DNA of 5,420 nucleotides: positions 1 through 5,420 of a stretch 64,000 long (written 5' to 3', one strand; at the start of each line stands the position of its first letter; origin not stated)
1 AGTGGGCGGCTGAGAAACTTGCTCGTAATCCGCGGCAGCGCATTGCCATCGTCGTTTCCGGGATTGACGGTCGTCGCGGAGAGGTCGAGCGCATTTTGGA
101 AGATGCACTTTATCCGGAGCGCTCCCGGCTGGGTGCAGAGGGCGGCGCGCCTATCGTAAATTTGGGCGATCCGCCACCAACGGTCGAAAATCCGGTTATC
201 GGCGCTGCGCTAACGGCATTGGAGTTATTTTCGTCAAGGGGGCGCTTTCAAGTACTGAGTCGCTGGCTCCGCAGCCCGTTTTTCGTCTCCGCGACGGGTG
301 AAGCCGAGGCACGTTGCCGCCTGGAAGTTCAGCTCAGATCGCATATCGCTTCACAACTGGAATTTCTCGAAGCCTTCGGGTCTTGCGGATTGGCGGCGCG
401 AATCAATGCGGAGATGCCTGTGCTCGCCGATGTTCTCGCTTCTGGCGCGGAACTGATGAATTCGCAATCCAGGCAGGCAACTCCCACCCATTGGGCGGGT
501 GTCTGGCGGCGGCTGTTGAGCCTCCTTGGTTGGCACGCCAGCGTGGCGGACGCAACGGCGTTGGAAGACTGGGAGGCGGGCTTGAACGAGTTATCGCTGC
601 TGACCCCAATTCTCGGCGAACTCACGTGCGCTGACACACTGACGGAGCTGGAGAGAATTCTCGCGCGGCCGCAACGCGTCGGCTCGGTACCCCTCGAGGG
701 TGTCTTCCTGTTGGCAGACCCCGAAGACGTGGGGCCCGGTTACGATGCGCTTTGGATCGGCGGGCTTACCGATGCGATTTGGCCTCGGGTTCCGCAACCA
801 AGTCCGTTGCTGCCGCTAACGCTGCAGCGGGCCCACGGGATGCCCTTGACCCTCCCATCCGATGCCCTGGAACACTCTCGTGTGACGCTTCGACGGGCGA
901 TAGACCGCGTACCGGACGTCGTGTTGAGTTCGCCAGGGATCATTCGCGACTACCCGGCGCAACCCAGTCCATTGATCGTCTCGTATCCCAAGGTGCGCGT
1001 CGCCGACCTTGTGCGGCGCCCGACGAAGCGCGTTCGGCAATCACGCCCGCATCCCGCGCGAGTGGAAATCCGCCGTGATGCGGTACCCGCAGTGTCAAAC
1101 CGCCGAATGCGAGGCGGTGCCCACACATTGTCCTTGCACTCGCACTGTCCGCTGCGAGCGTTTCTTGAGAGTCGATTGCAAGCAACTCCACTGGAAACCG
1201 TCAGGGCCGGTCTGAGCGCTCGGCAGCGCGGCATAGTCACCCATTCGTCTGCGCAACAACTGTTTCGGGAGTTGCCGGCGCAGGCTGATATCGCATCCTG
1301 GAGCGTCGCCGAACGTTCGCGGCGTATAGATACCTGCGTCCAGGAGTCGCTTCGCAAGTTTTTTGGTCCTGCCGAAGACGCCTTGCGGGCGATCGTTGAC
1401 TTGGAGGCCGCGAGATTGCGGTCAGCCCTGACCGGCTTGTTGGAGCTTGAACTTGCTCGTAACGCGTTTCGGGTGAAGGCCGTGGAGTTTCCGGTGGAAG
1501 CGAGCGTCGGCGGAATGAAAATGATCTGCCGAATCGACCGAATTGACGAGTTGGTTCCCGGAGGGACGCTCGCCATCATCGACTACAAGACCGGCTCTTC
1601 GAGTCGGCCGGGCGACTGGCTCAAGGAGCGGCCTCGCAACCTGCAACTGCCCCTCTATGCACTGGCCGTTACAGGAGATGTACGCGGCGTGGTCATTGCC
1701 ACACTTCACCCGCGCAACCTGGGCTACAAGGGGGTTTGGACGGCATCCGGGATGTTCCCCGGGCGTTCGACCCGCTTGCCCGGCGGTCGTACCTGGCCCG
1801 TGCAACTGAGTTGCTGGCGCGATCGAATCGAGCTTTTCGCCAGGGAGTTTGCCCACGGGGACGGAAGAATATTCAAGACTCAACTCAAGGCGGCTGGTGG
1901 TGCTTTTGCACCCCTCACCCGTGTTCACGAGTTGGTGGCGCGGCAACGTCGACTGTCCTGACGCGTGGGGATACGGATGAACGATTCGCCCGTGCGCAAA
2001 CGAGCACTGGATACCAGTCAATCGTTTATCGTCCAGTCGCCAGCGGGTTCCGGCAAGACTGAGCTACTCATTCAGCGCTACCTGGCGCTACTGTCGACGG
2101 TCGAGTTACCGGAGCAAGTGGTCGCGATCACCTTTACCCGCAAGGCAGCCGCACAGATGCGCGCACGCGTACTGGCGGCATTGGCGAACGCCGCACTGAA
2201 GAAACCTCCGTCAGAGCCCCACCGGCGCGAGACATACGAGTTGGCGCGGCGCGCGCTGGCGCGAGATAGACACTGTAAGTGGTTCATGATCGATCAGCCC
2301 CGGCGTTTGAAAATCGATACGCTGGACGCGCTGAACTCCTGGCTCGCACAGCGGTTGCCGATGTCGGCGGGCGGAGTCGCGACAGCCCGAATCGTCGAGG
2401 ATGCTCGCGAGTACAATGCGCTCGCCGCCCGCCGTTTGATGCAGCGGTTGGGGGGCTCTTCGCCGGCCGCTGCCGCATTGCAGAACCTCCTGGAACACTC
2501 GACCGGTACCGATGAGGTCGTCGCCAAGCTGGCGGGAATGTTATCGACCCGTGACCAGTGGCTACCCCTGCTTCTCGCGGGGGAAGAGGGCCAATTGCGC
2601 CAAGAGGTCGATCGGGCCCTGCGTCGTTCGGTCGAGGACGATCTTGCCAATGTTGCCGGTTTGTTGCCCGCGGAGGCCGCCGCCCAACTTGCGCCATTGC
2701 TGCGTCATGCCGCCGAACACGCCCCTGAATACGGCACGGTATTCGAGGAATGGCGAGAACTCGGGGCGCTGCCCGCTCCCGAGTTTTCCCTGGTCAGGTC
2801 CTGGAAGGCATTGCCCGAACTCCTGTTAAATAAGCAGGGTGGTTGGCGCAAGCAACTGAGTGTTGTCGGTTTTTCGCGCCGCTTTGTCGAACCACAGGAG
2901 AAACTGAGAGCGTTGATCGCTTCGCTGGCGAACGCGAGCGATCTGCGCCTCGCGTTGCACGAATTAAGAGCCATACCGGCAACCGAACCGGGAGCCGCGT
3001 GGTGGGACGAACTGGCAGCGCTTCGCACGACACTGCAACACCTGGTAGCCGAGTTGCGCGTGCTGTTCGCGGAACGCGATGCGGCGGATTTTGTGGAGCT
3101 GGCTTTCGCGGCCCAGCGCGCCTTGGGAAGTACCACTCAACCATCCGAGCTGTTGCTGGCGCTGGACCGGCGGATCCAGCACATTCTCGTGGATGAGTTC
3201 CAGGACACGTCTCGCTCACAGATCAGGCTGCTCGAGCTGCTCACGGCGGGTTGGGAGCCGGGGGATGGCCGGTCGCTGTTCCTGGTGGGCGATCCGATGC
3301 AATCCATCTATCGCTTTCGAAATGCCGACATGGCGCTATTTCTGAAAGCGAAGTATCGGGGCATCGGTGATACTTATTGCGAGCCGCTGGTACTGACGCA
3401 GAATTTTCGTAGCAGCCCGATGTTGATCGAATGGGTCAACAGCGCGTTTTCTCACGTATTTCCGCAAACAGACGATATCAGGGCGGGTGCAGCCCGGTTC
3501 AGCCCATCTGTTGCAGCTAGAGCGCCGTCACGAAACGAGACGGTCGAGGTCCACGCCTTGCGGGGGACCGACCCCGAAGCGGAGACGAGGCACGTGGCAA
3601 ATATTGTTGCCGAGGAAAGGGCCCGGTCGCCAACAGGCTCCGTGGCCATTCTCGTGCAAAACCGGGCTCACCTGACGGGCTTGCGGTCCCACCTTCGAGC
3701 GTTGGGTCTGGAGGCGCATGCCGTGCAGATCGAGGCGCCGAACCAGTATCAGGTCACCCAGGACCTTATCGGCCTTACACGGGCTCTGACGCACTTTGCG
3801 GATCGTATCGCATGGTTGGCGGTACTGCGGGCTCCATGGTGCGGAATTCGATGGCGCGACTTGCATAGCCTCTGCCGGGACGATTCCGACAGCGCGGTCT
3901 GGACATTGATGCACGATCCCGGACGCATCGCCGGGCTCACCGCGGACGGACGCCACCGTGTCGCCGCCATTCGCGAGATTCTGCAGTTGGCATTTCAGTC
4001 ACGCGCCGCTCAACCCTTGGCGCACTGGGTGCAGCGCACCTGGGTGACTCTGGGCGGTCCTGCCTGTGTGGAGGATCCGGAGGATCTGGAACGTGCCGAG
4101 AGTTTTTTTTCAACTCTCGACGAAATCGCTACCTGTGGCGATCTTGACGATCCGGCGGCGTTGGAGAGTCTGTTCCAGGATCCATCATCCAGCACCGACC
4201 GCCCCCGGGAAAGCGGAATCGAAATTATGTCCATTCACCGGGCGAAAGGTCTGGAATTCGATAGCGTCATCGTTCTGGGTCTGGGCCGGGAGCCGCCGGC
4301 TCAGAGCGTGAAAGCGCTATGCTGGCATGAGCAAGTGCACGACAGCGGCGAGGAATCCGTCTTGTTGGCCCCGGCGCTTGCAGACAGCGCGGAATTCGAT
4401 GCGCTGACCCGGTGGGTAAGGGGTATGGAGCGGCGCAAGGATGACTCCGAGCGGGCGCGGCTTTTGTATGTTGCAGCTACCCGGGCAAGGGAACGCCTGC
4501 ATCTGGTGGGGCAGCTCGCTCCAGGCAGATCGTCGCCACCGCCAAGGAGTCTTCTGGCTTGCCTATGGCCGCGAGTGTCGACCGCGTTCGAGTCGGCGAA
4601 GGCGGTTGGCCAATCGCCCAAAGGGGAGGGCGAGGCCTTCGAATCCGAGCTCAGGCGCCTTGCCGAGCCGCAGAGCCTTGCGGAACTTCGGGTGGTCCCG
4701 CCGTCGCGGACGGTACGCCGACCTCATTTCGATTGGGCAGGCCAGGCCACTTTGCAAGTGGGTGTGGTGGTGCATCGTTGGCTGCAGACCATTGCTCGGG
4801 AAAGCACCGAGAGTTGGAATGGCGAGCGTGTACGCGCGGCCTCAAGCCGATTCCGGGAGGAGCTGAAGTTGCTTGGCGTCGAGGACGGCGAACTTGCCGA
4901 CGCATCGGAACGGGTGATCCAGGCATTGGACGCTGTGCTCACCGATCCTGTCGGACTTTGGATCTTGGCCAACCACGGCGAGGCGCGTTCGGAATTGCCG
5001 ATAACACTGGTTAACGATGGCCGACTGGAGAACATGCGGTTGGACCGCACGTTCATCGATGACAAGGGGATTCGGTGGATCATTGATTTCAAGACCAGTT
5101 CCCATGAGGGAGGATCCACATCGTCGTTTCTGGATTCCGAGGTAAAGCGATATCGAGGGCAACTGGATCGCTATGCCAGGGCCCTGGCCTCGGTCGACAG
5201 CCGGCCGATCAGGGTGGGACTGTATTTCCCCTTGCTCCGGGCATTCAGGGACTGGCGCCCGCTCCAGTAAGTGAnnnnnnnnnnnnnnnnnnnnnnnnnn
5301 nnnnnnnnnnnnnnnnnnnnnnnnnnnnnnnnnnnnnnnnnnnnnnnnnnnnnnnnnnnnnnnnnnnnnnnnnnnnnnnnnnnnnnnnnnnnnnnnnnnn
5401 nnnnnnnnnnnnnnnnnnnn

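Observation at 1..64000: Window-wide excess of deletion-type pseudogenes: signature of ongoing genome reduction (or of a problematic assembly)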

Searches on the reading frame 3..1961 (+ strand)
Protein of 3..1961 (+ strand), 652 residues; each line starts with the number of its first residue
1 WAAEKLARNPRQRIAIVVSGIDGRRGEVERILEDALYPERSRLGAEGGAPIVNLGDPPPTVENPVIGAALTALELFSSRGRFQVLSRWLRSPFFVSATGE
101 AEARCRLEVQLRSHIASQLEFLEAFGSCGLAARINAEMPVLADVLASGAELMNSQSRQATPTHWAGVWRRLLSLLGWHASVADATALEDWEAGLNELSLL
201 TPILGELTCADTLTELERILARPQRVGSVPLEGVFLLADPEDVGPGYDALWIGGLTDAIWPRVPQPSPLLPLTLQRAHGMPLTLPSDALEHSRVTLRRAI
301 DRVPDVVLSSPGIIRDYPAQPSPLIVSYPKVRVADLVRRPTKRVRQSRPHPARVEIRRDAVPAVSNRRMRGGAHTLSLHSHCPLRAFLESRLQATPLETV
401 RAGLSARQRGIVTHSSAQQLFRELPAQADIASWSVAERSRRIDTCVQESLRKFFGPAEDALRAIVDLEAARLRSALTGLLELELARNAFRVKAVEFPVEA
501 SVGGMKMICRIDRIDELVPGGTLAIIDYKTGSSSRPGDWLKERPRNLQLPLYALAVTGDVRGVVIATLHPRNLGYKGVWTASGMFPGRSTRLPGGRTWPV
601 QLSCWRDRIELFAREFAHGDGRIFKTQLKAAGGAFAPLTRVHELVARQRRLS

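Call 14: search_protein_families(library=pfam, proteins=[window:3-1961:+], max_evalue=0.01)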
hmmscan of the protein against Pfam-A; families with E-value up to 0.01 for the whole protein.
window:3-1961:+ (652 aa): 1 family
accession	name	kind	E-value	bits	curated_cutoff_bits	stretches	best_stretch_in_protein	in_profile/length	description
PF12705.13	PDDEXK_1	-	1.3e-20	74.9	22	1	376-557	7-170/247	PD-(D/E)XK nuclease superfamily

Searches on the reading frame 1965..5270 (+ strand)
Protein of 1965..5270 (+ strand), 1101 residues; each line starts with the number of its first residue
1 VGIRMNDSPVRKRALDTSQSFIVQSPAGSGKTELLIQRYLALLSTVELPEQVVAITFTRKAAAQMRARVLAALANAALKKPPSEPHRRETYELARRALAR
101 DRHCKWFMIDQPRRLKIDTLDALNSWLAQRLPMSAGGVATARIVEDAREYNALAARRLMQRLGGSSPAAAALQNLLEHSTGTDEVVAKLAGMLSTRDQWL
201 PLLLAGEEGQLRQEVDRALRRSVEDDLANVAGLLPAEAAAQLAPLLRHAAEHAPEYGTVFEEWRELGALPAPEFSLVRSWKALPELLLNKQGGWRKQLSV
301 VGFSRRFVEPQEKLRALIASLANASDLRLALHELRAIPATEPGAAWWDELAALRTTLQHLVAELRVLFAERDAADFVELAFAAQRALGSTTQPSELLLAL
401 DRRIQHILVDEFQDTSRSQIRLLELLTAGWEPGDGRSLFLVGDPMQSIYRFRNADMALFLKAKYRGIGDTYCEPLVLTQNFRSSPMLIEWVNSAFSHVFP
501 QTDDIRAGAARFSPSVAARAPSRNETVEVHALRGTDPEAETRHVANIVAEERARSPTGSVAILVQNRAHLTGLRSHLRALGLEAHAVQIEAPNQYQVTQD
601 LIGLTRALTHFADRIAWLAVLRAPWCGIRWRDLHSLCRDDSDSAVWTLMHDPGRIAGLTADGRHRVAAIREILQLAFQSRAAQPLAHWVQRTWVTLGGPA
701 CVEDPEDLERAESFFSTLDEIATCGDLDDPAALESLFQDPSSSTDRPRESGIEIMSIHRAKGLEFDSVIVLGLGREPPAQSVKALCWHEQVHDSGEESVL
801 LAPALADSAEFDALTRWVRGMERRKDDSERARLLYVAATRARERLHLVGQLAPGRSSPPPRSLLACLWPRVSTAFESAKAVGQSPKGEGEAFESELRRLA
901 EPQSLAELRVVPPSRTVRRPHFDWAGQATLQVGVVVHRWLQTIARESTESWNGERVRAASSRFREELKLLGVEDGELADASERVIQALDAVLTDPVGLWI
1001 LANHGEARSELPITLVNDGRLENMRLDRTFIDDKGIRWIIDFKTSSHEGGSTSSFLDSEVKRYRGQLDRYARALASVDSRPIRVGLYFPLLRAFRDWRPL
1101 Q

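Call 14: search_protein_families(library=pfam, proteins=[window:1965-5270:+], max_evalue=0.01)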
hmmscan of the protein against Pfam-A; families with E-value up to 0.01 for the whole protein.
window:1965-5270:+ (1101 aa): 9 families
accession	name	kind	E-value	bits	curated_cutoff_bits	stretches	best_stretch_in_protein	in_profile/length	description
PF00580.27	UvrD-helicase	-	2e-39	136.4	23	1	14-463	9-267/271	UvrD/REP helicase N-terminal domain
PF13361.12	UvrD_C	-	1.7e-22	80.8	25.6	2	706-847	236-345/350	UvrD-like helicase C-terminal domain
PF13245.12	AAA_19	-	2.5e-14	54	25.1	2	18-72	11-64/134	AAA domain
PF13538.12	UvrD_C_2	-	7.2e-11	42.2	27.4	2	827-848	31-52/52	UvrD-like helicase C-terminal domain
PF01443.25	Viral_helicase1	-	2.1e-05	24.9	21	0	826-848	205-227/228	Viral superfamily 1 RNA helicase core domain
PF13401.12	AAA_22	-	4.6e-05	24.2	27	0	19-127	6-108/130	AAA domain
PF12705.13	PDDEXK_1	-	0.00014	22.4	22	1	930-1083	35-183/247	PD-(D/E)XK nuclease superfamily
PF13604.12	AAA_30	-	0.0034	17.6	27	0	16-69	16-66/191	AAA domain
PF00270.35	DEAD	-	0.0047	17.1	26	1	17-76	13-72/167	DEAD/DEAH box helicase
